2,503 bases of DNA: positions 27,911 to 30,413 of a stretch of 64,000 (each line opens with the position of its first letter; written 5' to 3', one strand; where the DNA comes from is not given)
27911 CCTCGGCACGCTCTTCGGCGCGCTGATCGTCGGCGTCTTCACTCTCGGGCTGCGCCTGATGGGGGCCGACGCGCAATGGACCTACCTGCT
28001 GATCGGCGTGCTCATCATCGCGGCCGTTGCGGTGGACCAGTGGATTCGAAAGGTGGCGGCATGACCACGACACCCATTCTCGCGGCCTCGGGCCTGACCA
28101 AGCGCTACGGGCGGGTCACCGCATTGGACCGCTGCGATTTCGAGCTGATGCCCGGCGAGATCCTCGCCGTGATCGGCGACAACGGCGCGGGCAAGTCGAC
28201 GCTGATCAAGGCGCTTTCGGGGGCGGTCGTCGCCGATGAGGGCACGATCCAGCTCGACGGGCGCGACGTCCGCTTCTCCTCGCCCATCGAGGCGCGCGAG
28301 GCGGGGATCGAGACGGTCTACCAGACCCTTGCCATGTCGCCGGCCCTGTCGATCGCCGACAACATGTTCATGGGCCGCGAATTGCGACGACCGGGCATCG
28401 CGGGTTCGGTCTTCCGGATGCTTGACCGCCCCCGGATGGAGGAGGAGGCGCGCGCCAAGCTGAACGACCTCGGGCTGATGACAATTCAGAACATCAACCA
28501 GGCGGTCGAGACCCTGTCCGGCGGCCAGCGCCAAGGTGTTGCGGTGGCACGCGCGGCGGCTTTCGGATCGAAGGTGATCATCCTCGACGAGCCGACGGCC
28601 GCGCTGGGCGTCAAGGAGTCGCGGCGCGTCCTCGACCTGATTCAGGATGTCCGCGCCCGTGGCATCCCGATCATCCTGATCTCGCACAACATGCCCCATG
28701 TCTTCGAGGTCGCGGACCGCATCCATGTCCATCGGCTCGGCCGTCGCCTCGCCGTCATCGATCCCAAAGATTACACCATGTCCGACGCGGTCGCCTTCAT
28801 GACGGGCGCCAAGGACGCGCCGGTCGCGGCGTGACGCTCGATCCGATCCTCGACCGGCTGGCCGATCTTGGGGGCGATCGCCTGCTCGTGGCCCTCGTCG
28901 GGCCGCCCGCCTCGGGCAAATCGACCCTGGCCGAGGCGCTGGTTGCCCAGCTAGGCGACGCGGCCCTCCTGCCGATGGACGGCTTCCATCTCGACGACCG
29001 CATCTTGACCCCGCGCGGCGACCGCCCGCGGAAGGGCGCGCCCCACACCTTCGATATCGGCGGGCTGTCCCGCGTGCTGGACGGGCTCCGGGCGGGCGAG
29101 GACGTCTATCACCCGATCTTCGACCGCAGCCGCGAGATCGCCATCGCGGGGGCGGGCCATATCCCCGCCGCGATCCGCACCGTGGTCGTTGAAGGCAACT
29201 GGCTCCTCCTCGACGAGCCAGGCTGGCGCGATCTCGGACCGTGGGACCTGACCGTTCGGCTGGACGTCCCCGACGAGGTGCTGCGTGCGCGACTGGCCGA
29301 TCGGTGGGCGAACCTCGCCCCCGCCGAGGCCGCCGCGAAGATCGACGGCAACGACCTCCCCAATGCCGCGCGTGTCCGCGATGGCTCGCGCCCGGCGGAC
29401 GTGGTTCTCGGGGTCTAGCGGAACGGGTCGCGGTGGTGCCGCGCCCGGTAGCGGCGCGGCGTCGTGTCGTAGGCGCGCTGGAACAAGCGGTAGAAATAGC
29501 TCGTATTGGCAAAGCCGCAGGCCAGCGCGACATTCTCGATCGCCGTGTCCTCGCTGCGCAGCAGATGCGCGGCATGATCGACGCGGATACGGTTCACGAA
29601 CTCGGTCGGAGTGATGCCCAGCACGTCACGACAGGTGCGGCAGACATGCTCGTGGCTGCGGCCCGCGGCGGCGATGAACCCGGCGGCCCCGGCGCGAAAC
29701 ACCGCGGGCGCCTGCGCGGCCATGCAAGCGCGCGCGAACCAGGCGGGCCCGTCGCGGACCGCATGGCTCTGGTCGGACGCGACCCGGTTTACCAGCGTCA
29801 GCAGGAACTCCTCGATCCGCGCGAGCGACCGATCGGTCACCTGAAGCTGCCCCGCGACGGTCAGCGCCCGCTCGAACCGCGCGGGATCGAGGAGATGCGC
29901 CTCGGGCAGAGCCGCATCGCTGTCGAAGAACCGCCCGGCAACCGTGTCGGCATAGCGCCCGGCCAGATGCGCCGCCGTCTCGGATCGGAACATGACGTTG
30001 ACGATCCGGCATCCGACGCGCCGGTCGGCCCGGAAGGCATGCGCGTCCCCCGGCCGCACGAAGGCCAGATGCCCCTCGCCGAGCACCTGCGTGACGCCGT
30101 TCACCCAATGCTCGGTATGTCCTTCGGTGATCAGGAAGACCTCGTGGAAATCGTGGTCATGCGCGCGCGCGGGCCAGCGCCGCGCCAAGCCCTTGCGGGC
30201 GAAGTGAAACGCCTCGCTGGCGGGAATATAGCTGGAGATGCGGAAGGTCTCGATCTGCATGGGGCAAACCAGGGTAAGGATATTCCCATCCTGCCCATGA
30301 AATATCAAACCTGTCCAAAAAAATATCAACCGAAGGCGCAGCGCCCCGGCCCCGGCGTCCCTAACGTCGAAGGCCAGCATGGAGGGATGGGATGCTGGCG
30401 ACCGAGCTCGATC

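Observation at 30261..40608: Uncharacterised AraC-controlled operon: PhyH oxygenase, degenerate MBL-fold protein, Opp-type ABC importer and cytoplasmic GH38 alpha-mannosidase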

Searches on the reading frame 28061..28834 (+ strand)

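Call 11: search_protein_families(library=pfam, proteins=[window:28061-28834:+], max_evalue=0.0001)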
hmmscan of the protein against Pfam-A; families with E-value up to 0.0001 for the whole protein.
window:28061-28834:+ (257 aa): 5 families
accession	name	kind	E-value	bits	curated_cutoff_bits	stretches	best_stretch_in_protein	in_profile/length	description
PF00005.33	ABC_tran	-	9.6e-32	110.9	25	1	22-180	1-137/137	ABC transporter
PF13304.12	AAA_21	-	3.1e-08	34.5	27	0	34-55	1-22/304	AAA domain, putative AbiEii toxin, Type IV TA system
PF02463.25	SMC_N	-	2.1e-06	27.8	40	1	33-220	25-207/220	RecF/RecN/SMC N terminal domain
PF09818.15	ABC_ATPase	-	1.8e-05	24.4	23.2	0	32-70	79-114/283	P-loop domain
PF13555.12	AAA_29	-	8.5e-05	22.7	27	0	27-59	17-49/61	P-loop containing region of AAA domain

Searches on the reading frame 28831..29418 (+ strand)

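Call 10: search_protein_families(library=pfam, proteins=[window:28831-29418:+], max_evalue=0.0001)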
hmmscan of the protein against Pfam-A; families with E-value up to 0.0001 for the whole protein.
window:28831-29418:+ (195 aa): 2 families
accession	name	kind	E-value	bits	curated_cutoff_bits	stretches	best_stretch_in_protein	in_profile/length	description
PF13238.12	AAA_18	-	8.6e-08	33.1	29.4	1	20-158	1-111/128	AAA domain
PF13671.12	AAA_33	-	3.8e-07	30.9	27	1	19-47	1-28/143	AAA domain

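Call 82: search_protein_families(library=ncbifam, proteins=[window:28831-29418:+], max_evalue=0.00001)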
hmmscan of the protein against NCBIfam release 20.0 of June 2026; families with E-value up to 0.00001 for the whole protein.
window:28831-29418:+ (195 aa): 7 families
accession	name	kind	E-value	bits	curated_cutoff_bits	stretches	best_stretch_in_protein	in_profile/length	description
NF006746.0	PRK09270.1-5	subfamily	3e-64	215.8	250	1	15-193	19-205/210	nucleoside/nucleotide kinase family protein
NF006744.0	PRK09270.1-3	equivalog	2.1e-54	184.2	281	1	6-193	13-208/213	nucleoside/nucleotide kinase family protein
NF006743.0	PRK09270.1-2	equivalog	4.4e-45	153.4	227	1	15-193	26-212/217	nucleoside/nucleotide kinase family protein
NF006742.0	PRK09270.1-1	equivalog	1.3e-27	96.7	402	1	16-193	42-225/237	nucleoside/nucleotide kinase family protein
NF006745.0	PRK09270.1-4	equivalog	9.3e-25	86.9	228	1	14-193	39-233/246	nucleoside/nucleotide kinase family protein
NF005655.0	PRK07429.1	subfamily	2.1e-06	27.1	236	1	18-151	9-138/326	phosphoribulokinase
NF004018.0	PRK05480.1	equivalog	3.8e-06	26.5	180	1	18-151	7-139/210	uridine kinase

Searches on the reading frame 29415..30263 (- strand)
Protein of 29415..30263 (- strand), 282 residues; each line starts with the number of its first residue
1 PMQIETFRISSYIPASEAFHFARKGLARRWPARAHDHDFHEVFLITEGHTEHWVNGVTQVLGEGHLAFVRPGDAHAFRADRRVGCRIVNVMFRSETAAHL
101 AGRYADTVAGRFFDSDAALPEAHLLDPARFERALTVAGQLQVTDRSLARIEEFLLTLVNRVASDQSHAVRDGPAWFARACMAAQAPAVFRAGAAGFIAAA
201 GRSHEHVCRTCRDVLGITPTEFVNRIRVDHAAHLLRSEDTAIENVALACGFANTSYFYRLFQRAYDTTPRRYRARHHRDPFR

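Call 4: search_protein_families(library=pfam, proteins=[window:29415-30263:-], max_evalue=0.01)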
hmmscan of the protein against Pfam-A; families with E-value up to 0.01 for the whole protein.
window:29415-30263:- (282 aa): 5 families
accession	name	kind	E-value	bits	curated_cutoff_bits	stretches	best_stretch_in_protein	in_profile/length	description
PF12833.13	HTH_18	-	1.4e-21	76.9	33.6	1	198-275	3-80/80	Helix-turn-helix domain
PF00165.29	HTH_AraC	-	2.3e-14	53.5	26.6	1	235-273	1-41/42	Bacterial regulatory helix-turn-helix proteins, AraC family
PF02311.25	AraC_binding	-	7.1e-11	42.4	21.1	1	34-113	18-97/135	AraC-like ligand binding domain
PF07883.17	Cupin_2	-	5.3e-08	32.9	27.2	1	34-90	13-69/70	Cupin domain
PF14525.12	AraC_binding_2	-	0.00037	20.7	27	1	36-120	51-108/173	AraC-binding-like domain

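Call 5: search_protein_families(library=ncbifam, proteins=[window:29415-30263:-], max_evalue=0.01)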
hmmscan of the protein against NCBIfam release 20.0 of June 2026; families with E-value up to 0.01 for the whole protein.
window:29415-30263:- (282 aa): 31 families (the best 25 are shown)
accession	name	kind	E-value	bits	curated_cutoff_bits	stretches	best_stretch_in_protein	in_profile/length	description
NF010028.0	PRK13503.1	equivalog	4.1e-23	82.2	288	2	209-276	206-273/278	HTH-type transcriptional activator RhaS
NF007633.0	PRK10296.1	equivalog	6.4e-16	58.7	264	1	34-275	39-274/280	transcriptional regulator ChbR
NF010026.0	PRK13501.1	equivalog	8.9e-15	54.6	363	1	160-279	163-281/290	HTH-type transcriptional activator RhaR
NF010025.2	PRK13500.1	equivalog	8.2e-13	48.5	525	1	203-278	205-280/282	HTH-type transcriptional activator RhaR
NF047455.1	TF_Staph_AryK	equivalog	6e-11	41.3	850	1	203-278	186-261/759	transcriptional regulator AryK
NF047788.1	TransRegPocR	equivalog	7.4e-11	41.9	500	1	212-278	227-293/296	transcriptional regulator PocR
NF010027.0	PRK13502.1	equivalog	4.2e-10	39.6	384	1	205-274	206-276/282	HTH-type transcriptional activator RhaR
NF006902.0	PRK09393.1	equivalog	4.6e-10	39.2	425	1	198-278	244-324/327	transcriptional regulator FtrA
NF007584.0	PRK10219.1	equivalog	3.8e-08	33.6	174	1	199-275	30-106/107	superoxide response transcriptional regulator SoxS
NF011732.0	PRK15185.1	equivalog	4.3e-08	32.8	354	1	225-271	256-302/309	transcriptional regulator HilD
NF049968.1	QhpR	equivalog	4.6e-08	32.5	250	1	221-273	232-284/284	AraC-like transcriptional regulator QhpR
NF007693.0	PRK10371.1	equivalog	5.3e-08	32.4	253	1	212-274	236-298/309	transcriptional regulator MelR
NF007860.0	PRK10572.1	equivalog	5.5e-08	32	208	1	212-277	221-286/292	arabinose operon transcriptional regulator AraC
NF040475.1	chlor_reg_RclR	equivalog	7e-08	32.1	400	1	206-275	209-278/284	reactive chlorine-specific transcriptional regulator RclR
TIGR02297.1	HpaA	equivalog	8.8e-07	28.4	274.65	1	204-275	216-287/287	4-hydroxyphenylacetate catabolism regulatory protein HpaA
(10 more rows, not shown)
